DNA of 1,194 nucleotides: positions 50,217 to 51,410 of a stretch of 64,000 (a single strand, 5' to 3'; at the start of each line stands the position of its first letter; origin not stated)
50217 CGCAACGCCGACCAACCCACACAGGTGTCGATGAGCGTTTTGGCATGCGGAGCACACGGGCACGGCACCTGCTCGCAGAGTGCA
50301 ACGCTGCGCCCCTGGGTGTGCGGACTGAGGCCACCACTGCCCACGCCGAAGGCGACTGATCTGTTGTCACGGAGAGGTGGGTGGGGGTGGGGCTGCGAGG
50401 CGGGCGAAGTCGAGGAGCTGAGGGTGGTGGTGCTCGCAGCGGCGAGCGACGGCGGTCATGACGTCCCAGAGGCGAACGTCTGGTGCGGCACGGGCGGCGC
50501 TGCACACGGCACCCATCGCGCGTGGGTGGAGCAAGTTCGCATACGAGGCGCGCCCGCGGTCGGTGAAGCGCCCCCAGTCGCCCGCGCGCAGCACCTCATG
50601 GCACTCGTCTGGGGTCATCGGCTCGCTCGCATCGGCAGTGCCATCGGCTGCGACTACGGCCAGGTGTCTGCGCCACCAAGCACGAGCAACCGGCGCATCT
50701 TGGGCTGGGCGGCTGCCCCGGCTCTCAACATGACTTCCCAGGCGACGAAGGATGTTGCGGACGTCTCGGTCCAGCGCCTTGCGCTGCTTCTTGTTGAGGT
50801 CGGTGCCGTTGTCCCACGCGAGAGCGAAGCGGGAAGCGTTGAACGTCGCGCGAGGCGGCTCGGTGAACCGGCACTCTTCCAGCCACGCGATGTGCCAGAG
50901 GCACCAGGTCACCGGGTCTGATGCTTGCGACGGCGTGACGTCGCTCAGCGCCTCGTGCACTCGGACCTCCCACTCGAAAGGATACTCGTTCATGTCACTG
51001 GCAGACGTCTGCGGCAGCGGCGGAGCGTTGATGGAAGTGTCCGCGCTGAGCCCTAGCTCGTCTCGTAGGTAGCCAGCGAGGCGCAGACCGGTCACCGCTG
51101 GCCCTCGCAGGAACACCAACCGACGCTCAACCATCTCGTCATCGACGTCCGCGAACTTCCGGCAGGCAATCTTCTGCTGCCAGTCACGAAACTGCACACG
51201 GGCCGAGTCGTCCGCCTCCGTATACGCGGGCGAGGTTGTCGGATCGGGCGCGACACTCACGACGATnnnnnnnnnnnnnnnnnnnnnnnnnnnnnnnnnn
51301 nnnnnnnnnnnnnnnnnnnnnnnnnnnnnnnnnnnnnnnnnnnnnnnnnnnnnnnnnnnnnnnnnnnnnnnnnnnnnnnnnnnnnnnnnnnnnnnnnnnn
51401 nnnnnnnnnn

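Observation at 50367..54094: Candidate undescribed three-gene conflict system led by a GHKL (MutL/Hsp90/MORC-like) ATPase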

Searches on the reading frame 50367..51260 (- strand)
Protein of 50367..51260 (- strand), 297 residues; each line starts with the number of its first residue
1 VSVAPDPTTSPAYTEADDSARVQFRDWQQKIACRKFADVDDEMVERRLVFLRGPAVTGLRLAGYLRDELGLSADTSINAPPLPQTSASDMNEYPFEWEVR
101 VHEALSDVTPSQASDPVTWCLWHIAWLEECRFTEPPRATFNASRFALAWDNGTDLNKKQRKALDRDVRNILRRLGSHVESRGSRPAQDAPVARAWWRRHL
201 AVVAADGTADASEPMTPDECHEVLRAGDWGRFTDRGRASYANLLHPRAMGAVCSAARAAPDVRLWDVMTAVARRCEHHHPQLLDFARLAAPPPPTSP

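Call 3: search_protein_families(library=pfam, proteins=[window:50367-51260:-], max_evalue=1)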
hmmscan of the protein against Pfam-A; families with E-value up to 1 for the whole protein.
window:50367-51260:- (297 aa): 1 family
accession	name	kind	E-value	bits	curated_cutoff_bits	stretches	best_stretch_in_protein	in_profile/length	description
PF19866.4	DUF6339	-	0.039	14.1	23.2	1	99-202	7-86/175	Family of unknown function (DUF6339)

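Call 4: search_protein_families(library=padloc, proteins=[window:50367-51260:-], max_evalue=1)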
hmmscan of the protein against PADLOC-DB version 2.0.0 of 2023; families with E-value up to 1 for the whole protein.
window:50367-51260:- (297 aa): 0 families

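Call 5: search_protein_families(library=ncbifam, proteins=[window:50367-51260:-], max_evalue=1)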
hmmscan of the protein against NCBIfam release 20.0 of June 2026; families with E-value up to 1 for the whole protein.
window:50367-51260:- (297 aa): 0 families

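Call 16: find_homologous_proteins(query=A2, max_evalue=0.01)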
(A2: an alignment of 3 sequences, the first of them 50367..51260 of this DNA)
Query A2 (3 sequences) (297 aa, profile of the alignment): 27 proteins with E <= 0.01 among 8000 candidates.
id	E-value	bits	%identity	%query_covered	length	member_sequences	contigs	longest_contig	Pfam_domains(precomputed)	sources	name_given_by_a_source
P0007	1.1e-169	582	77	99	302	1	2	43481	-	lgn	-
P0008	6.6e-169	579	100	100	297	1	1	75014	-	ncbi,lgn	-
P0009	5.0e-127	442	66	98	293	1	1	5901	-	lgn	-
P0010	6.3e-126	438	37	91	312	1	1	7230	-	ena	-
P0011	7.2e-118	412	34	92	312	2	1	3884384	-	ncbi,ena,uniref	ncbi:hypothetical protein [Candidatus Poriferisocius sp.]|uniref:hypothetical protein n=1 Tax=Candid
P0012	5.3e-115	402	35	91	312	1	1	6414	-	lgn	-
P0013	1.8e-109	384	36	85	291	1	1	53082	-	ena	-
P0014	7.0e-103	362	35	68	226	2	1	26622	-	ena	-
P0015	2.5e-94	334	37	94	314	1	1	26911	-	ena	-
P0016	3.2e-90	321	34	92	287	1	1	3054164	-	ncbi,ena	-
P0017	1.2e-89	319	36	91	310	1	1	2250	-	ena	-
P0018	1.3e-89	319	35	90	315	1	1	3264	-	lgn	-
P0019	1.7e-89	318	36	92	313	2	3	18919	-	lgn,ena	-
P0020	2.6e-89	318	36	92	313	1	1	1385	-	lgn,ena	-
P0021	1.3e-88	316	35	92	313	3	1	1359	-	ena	-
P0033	1.5e-12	66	29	52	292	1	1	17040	PF19866.5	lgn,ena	-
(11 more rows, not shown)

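Call 18: find_encoding_contigs(protein=P0011, flank=8000, max_places=2)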
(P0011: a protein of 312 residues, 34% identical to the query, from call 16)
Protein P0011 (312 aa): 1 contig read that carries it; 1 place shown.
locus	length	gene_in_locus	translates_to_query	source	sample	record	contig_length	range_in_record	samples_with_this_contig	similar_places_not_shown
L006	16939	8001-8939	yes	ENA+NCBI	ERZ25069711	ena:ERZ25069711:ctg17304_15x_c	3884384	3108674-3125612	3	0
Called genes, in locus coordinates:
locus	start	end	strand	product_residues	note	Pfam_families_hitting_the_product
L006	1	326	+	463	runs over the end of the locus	PF22691:Thiolase_C_1 (faint), PF00108:Thiolase_N, PF02803:Thiolase_C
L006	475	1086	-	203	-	PF21176:RecR_HhH, PF02132:RecR_ZnF (weak), PF01751:Toprim, PF13662:Toprim_4, PF21175:RecR_C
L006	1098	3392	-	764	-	PF05496:RuvB_N (faint), PF13177:DNA_pol3_delta2, PF00004:AAA, PF12169:DNA_pol3_gamma3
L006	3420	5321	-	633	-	PF00664:ABC_membrane, PF00005:ABC_tran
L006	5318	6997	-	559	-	PF00664:ABC_membrane, PF09818:ABC_ATPase (faint), PF00005:ABC_tran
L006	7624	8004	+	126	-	-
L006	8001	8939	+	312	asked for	-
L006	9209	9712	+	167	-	PF02371:Transposase_20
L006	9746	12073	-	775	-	PF00082:Peptidase_S8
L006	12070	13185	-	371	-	PF20720:nSTAND3 (faint), PF00004:AAA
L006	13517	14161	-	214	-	PF00881:Nitroreductase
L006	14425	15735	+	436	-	PF13173:AAA_14, PF13635:DUF4143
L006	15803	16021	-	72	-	-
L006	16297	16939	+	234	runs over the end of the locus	PF00106:adh_short, PF13561:adh_short_C2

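Call 20: find_encoding_contigs(protein=P0033, flank=8000, max_places=2)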
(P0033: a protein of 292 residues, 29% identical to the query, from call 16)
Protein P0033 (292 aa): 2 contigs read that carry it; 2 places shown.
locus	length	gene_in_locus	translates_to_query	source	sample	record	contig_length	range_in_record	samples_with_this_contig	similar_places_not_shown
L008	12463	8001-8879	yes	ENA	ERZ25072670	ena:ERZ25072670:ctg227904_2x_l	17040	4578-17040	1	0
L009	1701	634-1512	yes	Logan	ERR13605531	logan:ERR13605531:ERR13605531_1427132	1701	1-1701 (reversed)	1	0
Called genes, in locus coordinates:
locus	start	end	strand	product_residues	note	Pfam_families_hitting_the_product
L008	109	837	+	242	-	PF03372:Exo_endo_phos, PF14529:Exo_endo_phos_2 (faint)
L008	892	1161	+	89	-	-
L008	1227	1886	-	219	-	PF00583:Acetyltransf_1, PF13673:Acetyltransf_10, PF13508:Acetyltransf_7, PF08445:FR47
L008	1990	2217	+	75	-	-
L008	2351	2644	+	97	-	-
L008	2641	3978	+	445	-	-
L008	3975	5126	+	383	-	PF00266:Aminotran_5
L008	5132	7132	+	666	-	-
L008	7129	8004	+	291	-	-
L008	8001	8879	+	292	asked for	PF19866:DUF6339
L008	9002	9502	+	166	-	-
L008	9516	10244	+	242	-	PF04545:Sigma70_r4 (faint)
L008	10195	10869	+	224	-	-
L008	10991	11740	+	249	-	-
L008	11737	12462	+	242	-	?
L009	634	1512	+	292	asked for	PF19866:DUF6339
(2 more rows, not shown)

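Call 33: search_solved_structures(query=A5, max_evalue=10)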
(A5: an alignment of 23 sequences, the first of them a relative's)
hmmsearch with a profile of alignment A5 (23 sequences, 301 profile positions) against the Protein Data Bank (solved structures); distinct sequences matched with E-value up to 10: 0.

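Call 48: predict_structure(alignment_id=A5)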
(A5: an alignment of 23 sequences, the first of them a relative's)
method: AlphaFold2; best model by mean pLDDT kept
length: 297 residues; sequences in the alignment: 23
mean_pLDDT: 89.7   pTM: 0.87
mean pLDDT of the five models: 89.7, 87.5, 86.2, 85.7, 85.5
residues with pLDDT >= 90: 209; 70-90: 73; 50-70: 11; < 50: 4
segments of 3 or more residues with pLDDT < 50: 1-4
pLDDT, mean of each block of 10 residues (from residue 1): 50 92 93 83 92 87 96 95 97 96 95 94 98 96 85 87 93 84 85 96 96 97 90 75 90 95 91 88 93 78
secondary structure, 60 per line:
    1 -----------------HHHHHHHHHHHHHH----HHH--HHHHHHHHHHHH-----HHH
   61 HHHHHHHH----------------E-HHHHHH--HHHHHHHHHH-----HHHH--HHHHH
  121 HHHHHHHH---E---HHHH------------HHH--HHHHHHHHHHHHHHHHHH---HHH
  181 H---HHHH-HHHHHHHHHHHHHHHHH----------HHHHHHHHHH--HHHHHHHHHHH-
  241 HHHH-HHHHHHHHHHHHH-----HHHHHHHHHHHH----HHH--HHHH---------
elements in order: H18-31 H41-52 H58-68 H87-92 H95-104 H110-113 H116-128 H136-139 H157-174 H178-181 H185-188 H190-206 H217-226 H229-239 H241-244 H246-258 H264-275 H285-288

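Call 53: fold_search(model_id=the predicted structure, library=pdb)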
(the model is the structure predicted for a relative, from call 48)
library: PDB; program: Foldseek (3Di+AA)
matches with E <= 10: 27; with E <= 0.001: 0
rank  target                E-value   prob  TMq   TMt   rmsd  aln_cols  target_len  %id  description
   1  7upp_B                1.5e+00  0.07  0.16  0.15  17.3       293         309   13  Crystal structure of designed heterotrimeric assembly DHT03_2arm_A21/B21/C long (released 2022-12-14)
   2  6nyv                  2.0e+00  0.02  0.13  0.13  17.8       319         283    8  Structure of spastin AAA domain in complex with a quinazoline-based inhibitor (released 2019-03-27)
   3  6bzi_B                2.5e+00  0.03  0.11  0.07  17.6       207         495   12  Crystal structure of halogenase PltM in complex with ethyl mercury and mercury (released 2019-03-20)
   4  9h4x                  2.9e+00  0.04  0.12  0.10  18.1       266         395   15  Crystal structure of Ni2+ dependent glycerol-1-phosphate dehydrogenase AraM from Bacillus subtilis (released 2025-11-05)
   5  4osq_B                3.1e+00  0.03  0.13  0.10  17.6       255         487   13  Crystal structure of the S505R mutant of TAL effector dHax3 (released 2014-05-28)
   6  6bzi_D                3.1e+00  0.02  0.10  0.07  18.2       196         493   11  Crystal structure of halogenase PltM in complex with ethyl mercury and mercury (released 2019-03-20)
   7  6bzi_C                3.1e+00  0.02  0.09  0.07  18.4       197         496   12  Crystal structure of halogenase PltM in complex with ethyl mercury and mercury (released 2019-03-20)
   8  9dhu_A                3.5e+00  0.02  0.14  0.13  19.0       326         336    9  The Retinoblastoma Protein with Mutation E533K (released 2025-02-19)
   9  3knw_B                5.0e+00  0.03  0.12  0.19  19.0       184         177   12  Crystal structure of a putative transcriptional regulator (TetR/AcrR family member) from putative transcriptional regu (released 2010-01-05)
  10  5xjn                  5.3e+00  0.01  0.12  0.09  22.1       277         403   13  cytochrome P450 CREJ in complex with (4-ethylphenyl) dihydrogen phosphate (released 2017-07-12)
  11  6bzi_A                5.8e+00  0.01  0.10  0.07  17.3       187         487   12  Crystal structure of halogenase PltM in complex with ethyl mercury and mercury (released 2019-03-20)
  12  9iho_H                5.8e+00  0.01  0.12  0.10  22.9       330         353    9  Open state without NUQM and without flavoprotein (classification state 4) of Pichia pastoris mitochondrial complex I i (released 2025-10-15)
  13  6huy_D                6.3e+00  0.01  0.14  0.12  19.2       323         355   13  HmdII from Desulfurobacterium thermolithotrophum reconstitued with Fe-guanylylpyridinol (FeGP) cofactor and co-crystal (released 2019-01-09)
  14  4c5u_A                6.6e+00  0.02  0.15  0.08  19.9       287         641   10  Structural Investigations into the Stereochemistry and Activity of a Phenylalanine-2,3-Aminomutase from Taxus chinensi (released 2014-05-07)
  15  8a7r_B                7.3e+00  0.01  0.15  0.14  19.1       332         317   10  PcIDS1_I420A in complex with Mg2+ and GPP (released 2023-05-31)
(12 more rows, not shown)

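Call 69: search_protein_families(library=pfam, alignment_id=A5, max_evalue=0.01)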
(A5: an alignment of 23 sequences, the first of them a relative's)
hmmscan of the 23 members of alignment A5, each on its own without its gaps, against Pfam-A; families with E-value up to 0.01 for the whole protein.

A. member 1, P0008 (297 aa): 0 families

B. families by the number of members that match (of 23 scanned): 1 family
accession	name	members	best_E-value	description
PF19866.4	DUF6339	4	3.6e-06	Family of unknown function (DUF6339)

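Call 91: fold_search(model_id=the predicted structure, library=viral)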
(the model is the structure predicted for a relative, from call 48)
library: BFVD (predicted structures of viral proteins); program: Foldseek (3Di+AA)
matches with E <= 10: 38; with E <= 0.001: 0
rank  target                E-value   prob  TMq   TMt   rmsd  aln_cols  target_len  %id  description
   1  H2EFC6                2.3e+00  0.02  0.11  0.12  18.8       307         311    9  Putative ankyrin repeat protein [Moumouvirus sp. 'Monve']
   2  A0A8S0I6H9            2.4e+00  0.03  0.12  0.11  16.9       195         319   11  (no name in the UniProt tables at hand)
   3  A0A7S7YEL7            2.6e+00  0.04  0.14  0.17  16.6       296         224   10  G2/mitotic-specific cyclin [Medusavirus stheno T3]
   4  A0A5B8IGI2            2.7e+00  0.02  0.12  0.09  19.3       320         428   12  Transcription factor TFIIB repeat [Mimiviridae sp. ChoanoV1]
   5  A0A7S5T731            2.8e+00  0.03  0.14  0.13  20.2       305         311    6  (no name in the UniProt tables at hand)
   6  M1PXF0                3.5e+00  0.02  0.13  0.07  19.7       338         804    9  ATPase family protein [Moumouvirus goulette]
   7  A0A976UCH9            4.0e+00  0.30  0.12  0.41   4.2        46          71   17  (no name in the UniProt tables at hand)
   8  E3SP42                4.0e+00  0.01  0.11  0.05  19.3       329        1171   12  Predicted protein [Cyanophage NATL2A-133]
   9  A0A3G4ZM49            4.4e+00  0.03  0.19  0.19  15.4       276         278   12  Fatty acid desaturase domain-containing protein [Terrestrivirus sp.]
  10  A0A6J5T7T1            4.4e+00  0.02  0.14  0.10  18.1       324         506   10  Uncharacterized protein [uncultured Caudovirales phage]
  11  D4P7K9                4.4e+00  0.01  0.10  0.08  23.5       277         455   11  Gp098 [Rhodococcus phage ReqiPepy6]
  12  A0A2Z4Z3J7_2          4.8e+00  0.02  0.13  0.07  17.8       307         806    9  Putative RdRp-complex [Linepithema humile qinvirus-like virus 1]
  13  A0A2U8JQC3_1          4.8e+00  0.02  0.13  0.05  19.9       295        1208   11  Genome polyprotein (Fragment) [Perth bee virus 6]
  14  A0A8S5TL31            5.1e+00  0.01  0.13  0.09  20.6       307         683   11  Uncharacterized protein [Podoviridae sp. ctz6O13]
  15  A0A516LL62            5.1e+00  0.01  0.11  0.07  26.8       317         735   14  (no name in the UniProt tables at hand)
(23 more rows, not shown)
